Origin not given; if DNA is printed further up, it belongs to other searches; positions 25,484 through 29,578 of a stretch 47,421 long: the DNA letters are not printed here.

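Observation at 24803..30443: Co-oriented cluster: signal-peptide beta-barrel-like protein, 1264-aa HEXXH lipoprotein metalloprotease, NfeD-like protein and flotillin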

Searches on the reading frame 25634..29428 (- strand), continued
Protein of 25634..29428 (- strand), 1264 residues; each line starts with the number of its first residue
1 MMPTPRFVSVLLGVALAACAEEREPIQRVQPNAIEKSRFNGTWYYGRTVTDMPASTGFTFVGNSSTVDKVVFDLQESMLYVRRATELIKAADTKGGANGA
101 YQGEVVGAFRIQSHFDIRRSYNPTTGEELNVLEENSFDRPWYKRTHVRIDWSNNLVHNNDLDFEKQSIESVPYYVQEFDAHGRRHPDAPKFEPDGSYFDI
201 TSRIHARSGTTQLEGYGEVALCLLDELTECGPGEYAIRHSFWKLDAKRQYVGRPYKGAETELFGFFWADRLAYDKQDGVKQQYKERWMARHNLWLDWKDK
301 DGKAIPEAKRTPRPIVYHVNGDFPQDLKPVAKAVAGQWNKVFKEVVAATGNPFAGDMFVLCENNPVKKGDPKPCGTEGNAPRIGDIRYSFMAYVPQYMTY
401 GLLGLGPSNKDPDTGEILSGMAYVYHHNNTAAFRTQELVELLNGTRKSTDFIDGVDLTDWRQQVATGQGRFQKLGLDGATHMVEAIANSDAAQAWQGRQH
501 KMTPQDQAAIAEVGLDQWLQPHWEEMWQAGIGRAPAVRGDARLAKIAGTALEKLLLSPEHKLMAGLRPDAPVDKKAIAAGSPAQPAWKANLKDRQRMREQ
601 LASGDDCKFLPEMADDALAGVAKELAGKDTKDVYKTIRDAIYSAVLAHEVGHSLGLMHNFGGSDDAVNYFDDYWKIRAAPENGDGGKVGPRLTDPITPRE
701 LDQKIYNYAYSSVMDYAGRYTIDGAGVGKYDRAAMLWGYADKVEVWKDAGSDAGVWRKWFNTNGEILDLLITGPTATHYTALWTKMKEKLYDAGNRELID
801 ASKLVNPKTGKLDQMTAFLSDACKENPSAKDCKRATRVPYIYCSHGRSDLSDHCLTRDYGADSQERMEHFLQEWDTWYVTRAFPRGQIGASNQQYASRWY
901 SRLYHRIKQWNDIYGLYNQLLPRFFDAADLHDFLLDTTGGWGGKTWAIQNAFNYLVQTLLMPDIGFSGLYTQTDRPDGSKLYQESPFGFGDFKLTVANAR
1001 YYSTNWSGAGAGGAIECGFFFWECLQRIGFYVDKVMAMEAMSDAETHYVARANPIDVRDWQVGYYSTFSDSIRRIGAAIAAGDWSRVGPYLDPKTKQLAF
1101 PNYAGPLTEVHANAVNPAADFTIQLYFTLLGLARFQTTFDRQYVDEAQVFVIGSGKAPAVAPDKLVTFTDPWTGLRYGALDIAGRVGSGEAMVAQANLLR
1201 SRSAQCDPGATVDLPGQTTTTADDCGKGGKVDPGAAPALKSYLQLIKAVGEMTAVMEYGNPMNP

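Call 54: search_solved_structures(query=A1, max_evalue=1, show_alignments=3)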
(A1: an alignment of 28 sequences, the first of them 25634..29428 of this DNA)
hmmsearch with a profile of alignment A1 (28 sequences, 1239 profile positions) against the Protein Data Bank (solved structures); distinct sequences matched with E-value up to 1: 19.
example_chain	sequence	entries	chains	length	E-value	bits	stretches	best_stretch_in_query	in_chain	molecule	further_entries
3vtg_A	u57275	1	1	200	0.11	13.6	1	651-721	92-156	High choriolytic enzyme 1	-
3lqb_A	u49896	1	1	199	0.12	13.5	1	648-721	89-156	LOC792177 protein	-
3shi_A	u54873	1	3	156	0.53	11.4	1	641-669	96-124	Interstitial collagenase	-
966c_A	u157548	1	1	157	0.54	11.4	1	641-669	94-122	MMP-1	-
1cgl_A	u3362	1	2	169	0.56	11.3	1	641-669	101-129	FIBROBLAST COLLAGENASE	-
1cgf_A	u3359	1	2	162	0.56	11.3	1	641-669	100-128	FIBROBLAST COLLAGENASE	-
1cge_A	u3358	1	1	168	0.59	11.2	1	641-669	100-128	FIBROBLAST COLLAGENASE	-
1ayk_A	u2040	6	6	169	0.6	11.2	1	641-669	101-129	COLLAGENASE | FIBROBLAST COLLAGENASE | PROTEIN (COLLAGENASE)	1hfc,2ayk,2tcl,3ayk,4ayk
2j0t_A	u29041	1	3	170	0.6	11.2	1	641-669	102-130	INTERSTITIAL COLLAGENASE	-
1yp1_A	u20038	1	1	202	0.77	10.9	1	652-675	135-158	FII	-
1r54_A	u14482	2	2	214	0.86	10.7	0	654-669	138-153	ADAM 33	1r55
1hfs_A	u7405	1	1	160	0.91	10.6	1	654-669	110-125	STROMELYSIN-1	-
2jnp_A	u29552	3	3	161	0.92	10.6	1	654-669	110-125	Matrix metalloproteinase-3 | Stromelysin-1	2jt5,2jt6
1qic_A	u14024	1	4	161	0.92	10.6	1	654-669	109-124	PROTEIN (STROMELYSIN-1)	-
1qia_A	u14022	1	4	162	0.93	10.6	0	654-669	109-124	STROMELYSIN-1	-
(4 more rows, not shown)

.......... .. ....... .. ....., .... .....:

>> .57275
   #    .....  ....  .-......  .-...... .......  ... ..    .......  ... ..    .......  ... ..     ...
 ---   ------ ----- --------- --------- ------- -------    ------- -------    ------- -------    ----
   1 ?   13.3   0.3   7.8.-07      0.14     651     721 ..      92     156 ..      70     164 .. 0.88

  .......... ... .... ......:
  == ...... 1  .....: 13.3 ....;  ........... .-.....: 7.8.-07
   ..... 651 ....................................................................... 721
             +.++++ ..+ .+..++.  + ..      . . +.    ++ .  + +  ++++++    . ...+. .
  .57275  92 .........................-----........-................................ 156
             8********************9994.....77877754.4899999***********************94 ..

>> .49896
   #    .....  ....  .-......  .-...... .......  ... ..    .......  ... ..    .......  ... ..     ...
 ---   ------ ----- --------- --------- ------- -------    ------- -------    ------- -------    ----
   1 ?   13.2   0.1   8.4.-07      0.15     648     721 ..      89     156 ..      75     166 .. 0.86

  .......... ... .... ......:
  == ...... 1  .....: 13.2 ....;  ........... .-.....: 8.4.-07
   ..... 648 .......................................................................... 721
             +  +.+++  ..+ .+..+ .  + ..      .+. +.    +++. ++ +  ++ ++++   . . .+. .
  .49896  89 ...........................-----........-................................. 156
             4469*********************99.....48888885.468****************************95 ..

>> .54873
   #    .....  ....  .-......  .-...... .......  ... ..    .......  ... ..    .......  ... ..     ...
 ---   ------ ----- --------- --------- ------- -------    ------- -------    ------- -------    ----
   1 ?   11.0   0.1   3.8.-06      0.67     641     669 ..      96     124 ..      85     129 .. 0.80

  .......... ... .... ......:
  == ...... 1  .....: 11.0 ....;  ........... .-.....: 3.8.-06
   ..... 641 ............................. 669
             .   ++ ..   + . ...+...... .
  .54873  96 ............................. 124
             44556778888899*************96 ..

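Call 68: search_protein_families(library=pfam, proteins=[L053:4868-5605:+, L016:8300-9070:+, L063:7548-8405:+, L064:7402-8322:+, L065:8448-9302:+, L058:8536-9951:+, L021:2394-3161:+], max_evalue=0.01)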
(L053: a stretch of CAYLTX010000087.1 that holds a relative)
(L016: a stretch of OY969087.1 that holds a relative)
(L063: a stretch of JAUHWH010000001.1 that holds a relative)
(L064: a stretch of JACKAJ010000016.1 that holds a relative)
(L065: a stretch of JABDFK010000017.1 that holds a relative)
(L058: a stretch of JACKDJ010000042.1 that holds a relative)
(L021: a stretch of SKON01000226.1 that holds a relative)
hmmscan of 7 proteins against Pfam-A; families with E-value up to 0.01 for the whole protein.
L053:4868-5605:+ (246 aa): 3 families
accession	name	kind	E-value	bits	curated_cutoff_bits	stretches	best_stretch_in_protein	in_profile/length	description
PF00117.34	GATase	-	1.1e-19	71.2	22.8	1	65-203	52-183/190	Glutamine amidotransferase class-I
PF07722.19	Peptidase_C26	-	1.3e-06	28.8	20.5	1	82-192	95-219/219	Peptidase C26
PF01174.25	SNO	-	0.00091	19.6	27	1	53-200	30-177/188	SNO glutamine amidotransferase family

L016:8300-9070:+ (257 aa): 2 families
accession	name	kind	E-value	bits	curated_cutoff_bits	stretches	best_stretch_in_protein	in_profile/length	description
PF00117.34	GATase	-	1e-19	71.4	22.8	1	81-206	47-175/190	Glutamine amidotransferase class-I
PF07722.19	Peptidase_C26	-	2.1e-09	37.9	20.5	1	91-203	93-219/219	Peptidase C26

L063:7548-8405:+ (286 aa): 0 families

L064:7402-8322:+ (307 aa): 0 families

L065:8448-9302:+ (285 aa): 0 families

L058:8536-9951:+ (472 aa): 0 families

L021:2394-3161:+ (256 aa): 0 families

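Call 77: find_encoding_contigs(protein=P0078, flank=8000, max_places=2)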
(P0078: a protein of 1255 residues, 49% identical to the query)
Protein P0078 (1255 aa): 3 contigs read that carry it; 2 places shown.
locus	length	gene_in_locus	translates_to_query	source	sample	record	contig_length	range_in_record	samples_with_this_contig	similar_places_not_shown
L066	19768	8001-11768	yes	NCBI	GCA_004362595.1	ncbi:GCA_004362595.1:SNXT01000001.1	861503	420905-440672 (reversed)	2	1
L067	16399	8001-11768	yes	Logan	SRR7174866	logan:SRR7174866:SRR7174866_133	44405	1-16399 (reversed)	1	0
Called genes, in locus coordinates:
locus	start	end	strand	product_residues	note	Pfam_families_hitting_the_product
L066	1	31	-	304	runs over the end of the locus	-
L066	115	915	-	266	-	-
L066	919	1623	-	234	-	-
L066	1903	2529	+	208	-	-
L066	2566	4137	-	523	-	PF02538:Hydantoinase_B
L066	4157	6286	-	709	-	PF05378:Hydant_A_N, PF01968:Hydantoinase_A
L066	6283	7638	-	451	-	PF02812:ELFV_dehydrog_N, PF00208:ELFV_dehydrog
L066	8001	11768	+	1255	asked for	PF16313:DUF4953 (weak)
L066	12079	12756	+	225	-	-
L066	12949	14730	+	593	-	-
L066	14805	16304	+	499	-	-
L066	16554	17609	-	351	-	PF01797:Y1_Tnp (weak)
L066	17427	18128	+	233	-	-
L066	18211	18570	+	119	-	-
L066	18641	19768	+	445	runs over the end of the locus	PF21300:LbR_Ice_bind (faint)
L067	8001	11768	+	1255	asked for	PF16313:DUF4953 (weak)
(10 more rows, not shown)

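Call 82: fold_search(model_id=the predicted structure, library=pdb)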
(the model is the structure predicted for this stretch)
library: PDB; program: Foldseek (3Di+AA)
matches with E <= 10: 260; with E <= 0.001: 0
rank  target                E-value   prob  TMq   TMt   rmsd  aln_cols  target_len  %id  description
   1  7v23_A                2.0e-01  0.06  0.03  0.03  19.2       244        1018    9  CryoEM structure of del68-76/del679-688 prefusion-stabilized spike in complex with the Fab of N12-9 (released 2022-08-10)
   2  7e8c_B                2.2e-01  0.06  0.04  0.05  19.4       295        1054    8  SARS-CoV-2 S-6P in complex with 9 Fabs (released 2021-06-09)
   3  7a29_C                2.2e-01  0.04  0.04  0.05  20.5       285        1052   10  Cryo-EM structure of the SARS-CoV-2 spike protein bound to neutralizing sybodies (Sb23) 2-up conformation (released 2020-10-21)
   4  7e8f_A                2.3e-01  0.06  0.04  0.11  19.4       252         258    9  SARS-CoV-2 NTD in complex with N9 Fab (released 2021-06-09)
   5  8cgw_A                2.3e-01  0.03  0.08  0.10  28.9       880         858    9  Insulin-regulated aminopeptidase (IRAP) in complex with an allosteric benzopyran-based inhibitor (released 2024-01-31)
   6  7x25_G                2.3e-01  0.01  0.04  0.04  42.7       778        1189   10  MERS-CoV spike complex with S41 neutralizing antibody Fab Class4 (2u1d RBD with 3Fab) (released 2023-01-18)
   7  7r4i_B                3.1e-01  0.04  0.04  0.04  20.8       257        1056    7  The SARS-CoV-2 spike in complex with the 2.15 neutralizing nanobody (released 2022-06-08)
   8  7ru1_A                3.1e-01  0.04  0.03  0.03  19.6       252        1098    9  SARS-CoV-2-6P-Mut7 S protein (C3 symmetry) (released 2022-08-24)
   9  7v23_C                3.2e-01  0.05  0.03  0.03  19.3       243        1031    9  CryoEM structure of del68-76/del679-688 prefusion-stabilized spike in complex with the Fab of N12-9 (released 2022-08-10)
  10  9l3q_B                3.2e-01  0.04  0.04  0.04  20.0       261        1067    7  Cryo-EM structure of SARS-CoV-2 PT Spike Protein complex with a potent broad-spectrum macrocyclic peptide inhibitor 6L (released 2026-03-11)
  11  8xym_C                3.2e-01  0.03  0.03  0.04  19.9       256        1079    9  Cryo-EM structure of CX1 spike protein (6P) (released 2025-01-22)
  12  7uaq_A                3.4e-01  0.04  0.04  0.09  18.9       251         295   10  Structure of the SARS-CoV-2 NTD in complex with C1520, local refinement (released 2022-04-27)
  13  7uap_A                3.4e-01  0.04  0.04  0.04  18.8       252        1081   10  Structure of the SARS-CoV-2 S 6P trimer in complex with the neutralizing antibody Fab fragment, C1520 (released 2022-04-27)
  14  5mj6_A                3.4e-01  0.03  0.05  0.06  28.3       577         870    9  Ligand-induced conformational change of Insulin-regulated aminopeptidase: insights on catalytic mechanism and active s (released 2017-04-05)
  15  7nt9_A                3.6e-01  0.04  0.03  0.04  20.1       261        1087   10  Trimeric SARS-CoV-2 spike ectodomain in complex with biliverdin (closed conformation) (released 2021-04-28)
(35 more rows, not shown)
